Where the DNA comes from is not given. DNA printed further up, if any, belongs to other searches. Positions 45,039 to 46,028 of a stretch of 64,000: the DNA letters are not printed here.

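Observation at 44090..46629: Compact five-gene operon divergent from dsrA: TauD-like dioxygenase, 64-aa protein, orphan Cas6/Cmx6-like RAMP, cysteine-less DsrC paralogue, 67-aa protein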

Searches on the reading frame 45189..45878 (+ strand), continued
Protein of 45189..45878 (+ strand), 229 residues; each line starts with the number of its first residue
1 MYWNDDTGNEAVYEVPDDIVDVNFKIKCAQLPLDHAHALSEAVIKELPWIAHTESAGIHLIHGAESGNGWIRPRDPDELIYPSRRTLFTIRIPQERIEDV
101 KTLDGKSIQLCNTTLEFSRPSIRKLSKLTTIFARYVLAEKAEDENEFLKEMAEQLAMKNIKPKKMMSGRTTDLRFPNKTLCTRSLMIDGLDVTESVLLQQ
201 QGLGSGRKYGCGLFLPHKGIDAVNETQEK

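Call 43: fold_search(model_id=the predicted structure, library=pdb)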
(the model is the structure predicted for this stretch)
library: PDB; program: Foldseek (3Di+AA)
matches with E <= 10: 1231; with E <= 0.001: 42
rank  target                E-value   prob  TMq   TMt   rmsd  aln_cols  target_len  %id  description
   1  8fcu_B                5.5e-17  1.00  0.77  0.82   2.8       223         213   22  Cryo-EM structure of Cascade-DNA-TniQ-TnsC complex in type I-B CAST system (released 2023-08-09)
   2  8fcj_B                1.6e-16  1.00  0.74  0.78   3.2       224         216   23  Cryo-EM structure of Cascade-DNA (P23) complex in type I-B CAST system (released 2023-08-09)
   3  5yi6_A                1.6e-09  1.00  0.59  0.56   6.4       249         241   13  CRISPR associated protein Cas6 (released 2018-09-12)
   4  5yi6_D                2.2e-08  1.00  0.58  0.55   6.8       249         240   14  CRISPR associated protein Cas6 (released 2018-09-12)
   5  5yi6_B                7.0e-08  1.00  0.55  0.53   6.6       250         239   13  CRISPR associated protein Cas6 (released 2018-09-12)
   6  3i4h                  1.1e-07  1.00  0.51  0.51   6.2       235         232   12  Crystal structure of Cas6 in Pyrococcus furiosus (released 2009-09-22)
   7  3pkm_A                1.6e-07  1.00  0.52  0.52   6.0       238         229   10  Crystal structure of Cas6 with its substrate RNA (released 2011-03-09)
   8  3qjj_B                4.6e-07  1.00  0.56  0.53   6.0       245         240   10  One RAMP protein binding different RNA substrates (released 2012-02-08)
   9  3pkm_X                7.0e-07  1.00  0.53  0.52   6.4       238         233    9  Crystal structure of Cas6 with its substrate RNA (released 2011-03-09)
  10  3qjj_A                7.5e-07  1.00  0.55  0.52   6.2       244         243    8  One RAMP protein binding different RNA substrates (released 2012-02-08)
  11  3ufc                  3.4e-06  1.00  0.54  0.51   6.2       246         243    8  Characterization of a Cas6-related gene from Pyrococcus furiosus (released 2012-03-21)
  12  2y8w_A                5.9e-06  1.00  0.46  0.49   7.7       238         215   11  Structure of CRISPR endoribonuclease Cse3 bound to 20 nt RNA (released 2011-05-18)
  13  4c9d_A                1.2e-05  1.00  0.43  0.38   7.8       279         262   11  Cas6 (TTHB231) product complex (released 2013-11-06)
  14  4c9d_B                1.2e-05  1.00  0.41  0.37   8.1       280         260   10  Cas6 (TTHB231) product complex (released 2013-11-06)
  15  4ilm_A                2.1e-05  1.00  0.50  0.42   7.5       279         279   11  CRISPR RNA Processing endoribonuclease (released 2013-03-20)
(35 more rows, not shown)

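Call 49: search_protein_representatives(protein=window:45189-45878:+)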
Query: 229 residues. Proteins with E-value up to 0.001 (for the whole library): 867; up to 1e-10: 427; up to 1e-30: 149. The best 150 are listed.
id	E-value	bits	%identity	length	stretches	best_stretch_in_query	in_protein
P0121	2.6e-75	269.2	55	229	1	1-229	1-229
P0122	1.6e-62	227.4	45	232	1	1-227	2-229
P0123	5.5e-61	222.3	46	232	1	1-227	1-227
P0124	2.8e-59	216.8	48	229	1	1-224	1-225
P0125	2.9e-57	210.2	45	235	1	3-224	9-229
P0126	5.5e-57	209.3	42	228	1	1-226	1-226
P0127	6.9e-57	208.9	45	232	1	1-227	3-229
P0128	9.9e-56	205.1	43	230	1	1-225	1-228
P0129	1.7e-55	204.4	48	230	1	17-229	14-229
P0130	2.2e-55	204.0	44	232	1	2-229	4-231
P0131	2.5e-55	203.8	44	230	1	2-221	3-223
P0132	5.8e-54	199.4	47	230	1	3-227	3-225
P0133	2.9e-53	197.1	42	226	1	1-224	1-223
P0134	3.1e-53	197.0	42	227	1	2-224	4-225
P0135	4.2e-52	193.3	45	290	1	1-224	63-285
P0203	1.7e-40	155.3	35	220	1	1-221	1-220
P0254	8.4e-33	130.2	36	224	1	3-221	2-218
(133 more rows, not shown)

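Call 53: find_homologous_proteins(query=P0203, max_evalue=1e-10)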
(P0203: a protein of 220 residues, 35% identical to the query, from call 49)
Query P0203 (220 aa): 221 proteins with E <= 1e-10 among 561 candidates; the best 120 are listed.
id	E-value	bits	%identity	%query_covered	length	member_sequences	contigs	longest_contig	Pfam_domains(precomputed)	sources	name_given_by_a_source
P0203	7.5e-143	491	100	100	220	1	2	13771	PF09559.16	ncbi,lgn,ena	-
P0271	3.7e-57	211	46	100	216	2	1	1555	PF09559.16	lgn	-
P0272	6.6e-57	210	48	100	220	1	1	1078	PF09559.16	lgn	-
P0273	8.7e-57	210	46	100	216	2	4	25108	PF09559.16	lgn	-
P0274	2.8e-56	208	48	100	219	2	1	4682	PF09559.16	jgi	-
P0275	1.2e-55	206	46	100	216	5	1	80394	PF09559.16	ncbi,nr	ncbi:MAG: type I-MYXAN CRISPR-associated protein Cas6/Cmx6 [Gammaproteobacteria bacterium]|nr:type I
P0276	3.3e-55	205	45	100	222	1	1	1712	PF09559.16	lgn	-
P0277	3.5e-55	205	43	100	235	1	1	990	PF09559.16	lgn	-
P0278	7.9e-55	203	44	100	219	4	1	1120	PF09559.16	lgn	-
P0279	1.5e-54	203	44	100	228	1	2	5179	PF09559.16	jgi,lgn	jgi:CRISPR-associated protein Cas6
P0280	3.2e-54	202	43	100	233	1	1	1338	PF09559.16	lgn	-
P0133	4.0e-54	201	46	100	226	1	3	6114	PF09559.16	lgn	-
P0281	5.7e-54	201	43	100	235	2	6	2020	PF09559.16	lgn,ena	-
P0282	7.6e-54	200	46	100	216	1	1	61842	PF09559.16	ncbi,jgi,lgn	jgi:CRISPR-associated protein Cas6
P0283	2.9e-53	198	46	100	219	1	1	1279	PF09559.16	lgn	-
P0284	3.0e-53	198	44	100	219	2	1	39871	PF09559.16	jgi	-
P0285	3.9e-53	198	43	100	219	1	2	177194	PF09559.16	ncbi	-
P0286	6.6e-53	197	44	100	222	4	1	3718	PF09559.16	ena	-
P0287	2.2e-52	195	42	100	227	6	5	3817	PF09559.16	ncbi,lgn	-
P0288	2.3e-52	195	46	100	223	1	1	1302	PF09559.16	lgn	-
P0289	2.9e-52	195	44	100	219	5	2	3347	PF09559.16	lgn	-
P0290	3.0e-52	195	45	100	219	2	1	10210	PF09559.16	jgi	jgi:CRISPR-associated protein Cas6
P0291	7.5e-52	194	43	100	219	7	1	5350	PF09559.16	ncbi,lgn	-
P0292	1.4e-51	193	43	100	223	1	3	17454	PF09559.16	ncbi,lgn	-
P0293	1.6e-51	193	42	100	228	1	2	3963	PF09559.16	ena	-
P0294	1.6e-51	193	44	100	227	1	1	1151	PF09559.16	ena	-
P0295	2.8e-51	192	46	100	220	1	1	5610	PF09559.16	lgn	-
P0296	2.8e-51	192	45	100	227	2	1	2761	PF09559.16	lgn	-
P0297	3.7e-51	191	43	100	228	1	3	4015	PF09559.16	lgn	-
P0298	3.8e-51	191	44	100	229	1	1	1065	PF09559.16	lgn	-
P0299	5.4e-51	191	43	100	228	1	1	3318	PF09559.16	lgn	-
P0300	6.0e-51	191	43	100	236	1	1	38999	PF09559.16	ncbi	-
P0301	6.8e-51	191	41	100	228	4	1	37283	PF09559.16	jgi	-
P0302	7.6e-51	190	41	100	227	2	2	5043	PF09559.16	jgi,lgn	jgi:CRISPR-associated protein Cas6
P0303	8.1e-51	190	43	100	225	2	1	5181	PF09559.16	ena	-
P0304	2.5e-50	189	41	100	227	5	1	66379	PF09559.16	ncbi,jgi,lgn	jgi:CRISPR-associated protein Cas6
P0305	2.6e-50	189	42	100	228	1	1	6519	PF09559.16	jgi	jgi:CRISPR-associated protein Cas6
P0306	2.8e-50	189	41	100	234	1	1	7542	PF09559.16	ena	-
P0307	4.1e-50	188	44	100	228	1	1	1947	PF09559.16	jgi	jgi:CRISPR-associated protein Cas6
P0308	6.0e-50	188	41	100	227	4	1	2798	PF09559.16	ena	-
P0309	9.1e-50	187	41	100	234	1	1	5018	PF09559.16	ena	-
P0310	9.5e-50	187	41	100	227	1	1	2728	PF09559.16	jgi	jgi:CRISPR-associated protein Cas6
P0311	9.8e-50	187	41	100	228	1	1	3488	PF09559.16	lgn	-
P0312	1.1e-49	187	42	100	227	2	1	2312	PF09559.16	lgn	-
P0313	1.1e-49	187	42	100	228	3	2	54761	PF09559.16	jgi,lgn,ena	-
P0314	1.4e-49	186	42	100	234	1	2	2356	PF09559.16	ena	-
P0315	1.7e-49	186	42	100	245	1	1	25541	PF09559.16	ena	-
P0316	2.1e-49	186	42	100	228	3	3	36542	PF09559.16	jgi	-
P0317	2.1e-49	186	42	100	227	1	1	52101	PF09559.16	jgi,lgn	jgi:CRISPR-associated protein Cas6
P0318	2.6e-49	185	43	100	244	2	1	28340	PF09559.16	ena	-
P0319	2.6e-49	185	42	100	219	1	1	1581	PF09559.16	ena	-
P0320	3.1e-49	185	41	100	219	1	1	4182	PF09559.16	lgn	-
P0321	3.5e-49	185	42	100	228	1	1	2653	PF09559.16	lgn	-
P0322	3.6e-49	185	39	100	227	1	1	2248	PF09559.16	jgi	jgi:CRISPR-associated protein Cas6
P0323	4.4e-49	185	43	100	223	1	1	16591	PF09559.16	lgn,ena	-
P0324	5.0e-49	185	42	100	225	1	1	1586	PF09559.16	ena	-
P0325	5.6e-49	184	41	100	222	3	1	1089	PF09559.16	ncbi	-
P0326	5.7e-49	184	40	100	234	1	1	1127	PF09559.16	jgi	jgi:CRISPR-associated protein Cas6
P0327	7.8e-49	184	41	100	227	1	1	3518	PF09559.16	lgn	-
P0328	1.0e-48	184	40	100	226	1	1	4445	PF09559.16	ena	-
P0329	1.1e-48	183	38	100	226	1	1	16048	PF09559.16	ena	-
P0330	1.1e-48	183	39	100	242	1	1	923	PF09559.16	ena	-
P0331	1.2e-48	183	40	100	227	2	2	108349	PF09559.16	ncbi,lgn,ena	-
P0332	1.5e-48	183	39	100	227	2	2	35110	PF09559.16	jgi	jgi:CRISPR-associated protein Cas6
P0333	1.6e-48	183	42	100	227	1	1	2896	PF09559.16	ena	-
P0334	1.7e-48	183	41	93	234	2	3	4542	PF09559.16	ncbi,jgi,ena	jgi:CRISPR-associated protein Cas6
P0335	1.8e-48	183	42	100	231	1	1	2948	PF09559.16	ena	-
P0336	1.9e-48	183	41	100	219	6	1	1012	PF09559.16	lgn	-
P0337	2.0e-48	183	42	100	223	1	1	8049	PF09559.16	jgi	jgi:CRISPR-associated protein Cas6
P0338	2.0e-48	183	43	100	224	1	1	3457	PF09559.16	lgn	-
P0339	2.3e-48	182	40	100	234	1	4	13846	PF09559.16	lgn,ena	-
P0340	2.9e-48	182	40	100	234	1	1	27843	PF09559.16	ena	-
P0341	3.4e-48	182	41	100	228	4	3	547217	PF09559.16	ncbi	-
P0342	3.4e-48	182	42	100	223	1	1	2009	PF09559.16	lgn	-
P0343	4.0e-48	182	42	100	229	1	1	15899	PF09559.16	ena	-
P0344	4.2e-48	181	41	100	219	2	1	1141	PF09559.16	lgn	-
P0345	4.4e-48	181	41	100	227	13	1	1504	PF09559.16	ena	-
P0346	4.9e-48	181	43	99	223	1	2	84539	PF09559.16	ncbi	-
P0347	5.1e-48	181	41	100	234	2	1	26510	PF09559.16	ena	-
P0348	5.2e-48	181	39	100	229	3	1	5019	PF09559.16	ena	-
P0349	6.3e-48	181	38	100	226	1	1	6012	PF09559.16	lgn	-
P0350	6.5e-48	181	41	100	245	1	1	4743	PF09559.16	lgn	-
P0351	7.1e-48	181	43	100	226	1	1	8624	PF09559.16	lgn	-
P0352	7.2e-48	181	42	100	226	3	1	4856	PF09559.16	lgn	-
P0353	7.7e-48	181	40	100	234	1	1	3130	PF09559.16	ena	-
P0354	7.7e-48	181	39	100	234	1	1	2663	PF09559.16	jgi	-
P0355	8.2e-48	181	41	100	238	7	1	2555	PF09559.16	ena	-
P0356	8.2e-48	181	39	100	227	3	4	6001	PF09559.16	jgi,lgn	jgi:CRISPR-associated protein Cas6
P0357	9.4e-48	180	40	100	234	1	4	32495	PF09559.16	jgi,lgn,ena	-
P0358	9.5e-48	180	40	100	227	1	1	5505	PF09559.16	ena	-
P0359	1.1e-47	180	39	100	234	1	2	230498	PF09559.16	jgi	jgi:CRISPR-associated protein Cas6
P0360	1.1e-47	180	40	100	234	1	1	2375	PF09559.16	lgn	-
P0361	1.1e-47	180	42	100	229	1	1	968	PF09559.16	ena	-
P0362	1.7e-47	179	39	100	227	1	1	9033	PF09559.16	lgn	-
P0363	1.9e-47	179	41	100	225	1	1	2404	PF09559.16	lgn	-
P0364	3.5e-47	179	42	100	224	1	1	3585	PF09559.16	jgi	jgi:CRISPR-associated protein Cas6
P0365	3.5e-47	179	39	100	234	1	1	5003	PF09559.16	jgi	-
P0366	3.7e-47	178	42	100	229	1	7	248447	PF09559.16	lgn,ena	-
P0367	4.0e-47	178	39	100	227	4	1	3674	PF09559.16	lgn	-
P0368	5.4e-47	178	42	99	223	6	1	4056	PF09559.16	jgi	jgi:CRISPR-associated protein Cas6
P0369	6.0e-47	178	38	100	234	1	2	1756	PF09559.16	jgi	jgi:CRISPR-associated protein Cas6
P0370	6.5e-47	178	42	100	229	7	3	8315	PF09559.16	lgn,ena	-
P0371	6.5e-47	178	40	100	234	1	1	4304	PF09559.16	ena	-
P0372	8.3e-47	177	38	100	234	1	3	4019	PF09559.16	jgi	jgi:CRISPR-associated protein Cas6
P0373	8.6e-47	177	39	100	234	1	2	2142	PF09559.16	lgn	-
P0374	1.0e-46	177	40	100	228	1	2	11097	PF09559.16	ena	-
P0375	1.1e-46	177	42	100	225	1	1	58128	PF09559.16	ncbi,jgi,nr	ncbi:MAG: type I-MYXAN CRISPR-associated protein Cas6/Cmx6 [Gammaproteobacteria bacterium]|nr:type I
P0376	1.1e-46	177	39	100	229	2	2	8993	PF09559.16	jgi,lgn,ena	-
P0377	1.1e-46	177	43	100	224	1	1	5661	PF09559.16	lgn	-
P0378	1.2e-46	177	38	100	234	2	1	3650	PF09559.16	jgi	jgi:CRISPR-associated protein Cas6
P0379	1.2e-46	177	39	100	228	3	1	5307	PF09559.16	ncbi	-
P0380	1.3e-46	177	41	100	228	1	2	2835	PF09559.16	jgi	jgi:CRISPR-associated protein Cas6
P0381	1.4e-46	177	42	91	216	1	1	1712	PF09559.16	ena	-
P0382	1.6e-46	176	40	100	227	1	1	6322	PF09559.16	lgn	-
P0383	2.0e-46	176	42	100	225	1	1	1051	PF09559.16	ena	-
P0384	2.2e-46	176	41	100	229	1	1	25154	PF09559.16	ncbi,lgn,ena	-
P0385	2.4e-46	176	39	100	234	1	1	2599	PF09559.16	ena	-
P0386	2.7e-46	176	39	100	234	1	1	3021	PF09559.16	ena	-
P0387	2.8e-46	176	38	100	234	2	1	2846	PF09559.16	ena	-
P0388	3.2e-46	175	38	100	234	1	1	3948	PF09559.16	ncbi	ncbi:MAG: type I-MYXAN CRISPR-associated protein Cas6/Cmx6 [Gammaproteobacteria bacterium]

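Call 54: find_encoding_contigs(protein=P0203, flank=8000, max_places=2)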
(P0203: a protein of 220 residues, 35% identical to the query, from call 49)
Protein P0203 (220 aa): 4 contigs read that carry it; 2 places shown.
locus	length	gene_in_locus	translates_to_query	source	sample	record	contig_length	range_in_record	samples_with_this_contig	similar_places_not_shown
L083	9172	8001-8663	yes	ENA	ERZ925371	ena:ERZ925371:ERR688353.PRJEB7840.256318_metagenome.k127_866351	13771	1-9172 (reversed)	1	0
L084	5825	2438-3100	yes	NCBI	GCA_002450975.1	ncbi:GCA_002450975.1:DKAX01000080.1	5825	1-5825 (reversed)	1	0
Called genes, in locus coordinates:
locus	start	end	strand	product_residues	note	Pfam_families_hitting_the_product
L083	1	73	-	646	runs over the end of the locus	PF14691:Fer4_20, PF01266:DAO (weak), PF07992:Pyr_redox_2, PF12831:FAD_oxidored (weak), PF13450:NAD_binding_8, PF14697:Fer4_21 (weak), PF12838:Fer4_7, PF00037:Fer4 (weak), +2 more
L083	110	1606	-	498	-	PF13187:Fer4_9 (faint), PF13183:Fer4_8, PF13237:Fer4_10 (faint), PF13534:Fer4_17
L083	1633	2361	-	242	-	PF02665:Nitrate_red_gam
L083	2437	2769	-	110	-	PF04358:DsrC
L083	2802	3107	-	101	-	PF04077:DsrH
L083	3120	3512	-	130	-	PF02635:DsrE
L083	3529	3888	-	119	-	PF02635:DsrE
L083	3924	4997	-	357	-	PF03460:NIR_SIR_ferr, PF01077:NIR_SIR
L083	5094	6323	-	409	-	PF03460:NIR_SIR_ferr, PF01077:NIR_SIR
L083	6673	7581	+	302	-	PF02668:TauD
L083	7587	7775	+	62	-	-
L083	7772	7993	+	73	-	PF22295:DUF6967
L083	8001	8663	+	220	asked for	PF09559:Cas6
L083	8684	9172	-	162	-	?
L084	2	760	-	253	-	?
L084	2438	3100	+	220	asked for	PF09559:Cas6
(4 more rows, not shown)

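Call 55: find_encoding_contigs(protein=P0275, flank=8000, max_places=2)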
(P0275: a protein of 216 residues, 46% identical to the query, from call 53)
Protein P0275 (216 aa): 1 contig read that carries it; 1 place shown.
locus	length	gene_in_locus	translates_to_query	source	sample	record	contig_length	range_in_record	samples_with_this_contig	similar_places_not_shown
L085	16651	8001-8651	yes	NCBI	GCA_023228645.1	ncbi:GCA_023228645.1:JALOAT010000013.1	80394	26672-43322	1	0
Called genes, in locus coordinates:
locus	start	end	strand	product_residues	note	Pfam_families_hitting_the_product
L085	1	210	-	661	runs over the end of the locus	PF14691:Fer4_20, PF00890:FAD_binding_2 (weak), PF01266:DAO (weak), PF01593:Amino_oxidase (weak), PF07992:Pyr_redox_2, PF12831:FAD_oxidored (weak), PF13450:NAD_binding_8, PF12838:Fer4_7 (weak), +4 more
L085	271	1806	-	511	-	PF13187:Fer4_9 (faint), PF13183:Fer4_8, PF13237:Fer4_10 (faint), PF13534:Fer4_17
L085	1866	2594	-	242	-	PF02665:Nitrate_red_gam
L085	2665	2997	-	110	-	PF04358:DsrC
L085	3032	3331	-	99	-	PF04077:DsrH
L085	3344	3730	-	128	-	PF02635:DsrE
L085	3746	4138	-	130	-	PF02635:DsrE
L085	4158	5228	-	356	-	PF03460:NIR_SIR_ferr, PF01077:NIR_SIR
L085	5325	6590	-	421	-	PF03460:NIR_SIR_ferr, PF01077:NIR_SIR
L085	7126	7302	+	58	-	-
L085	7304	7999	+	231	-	-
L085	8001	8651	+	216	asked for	PF09559:Cas6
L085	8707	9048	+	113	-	PF04358:DsrC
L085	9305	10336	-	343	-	PF21739:DUF6866_N, PF21740:DUF6866_C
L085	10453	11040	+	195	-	-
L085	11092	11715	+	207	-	PF02223:Thymidylate_kin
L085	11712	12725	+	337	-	PF13177:DNA_pol3_delta2, PF09115:DNApol3-delta_C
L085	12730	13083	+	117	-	PF07238:PilZ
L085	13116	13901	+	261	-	PF01026:TatD_DNase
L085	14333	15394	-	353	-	PF00027:cNMP_binding, PF00581:Rhodanese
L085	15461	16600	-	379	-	PF00266:Aminotran_5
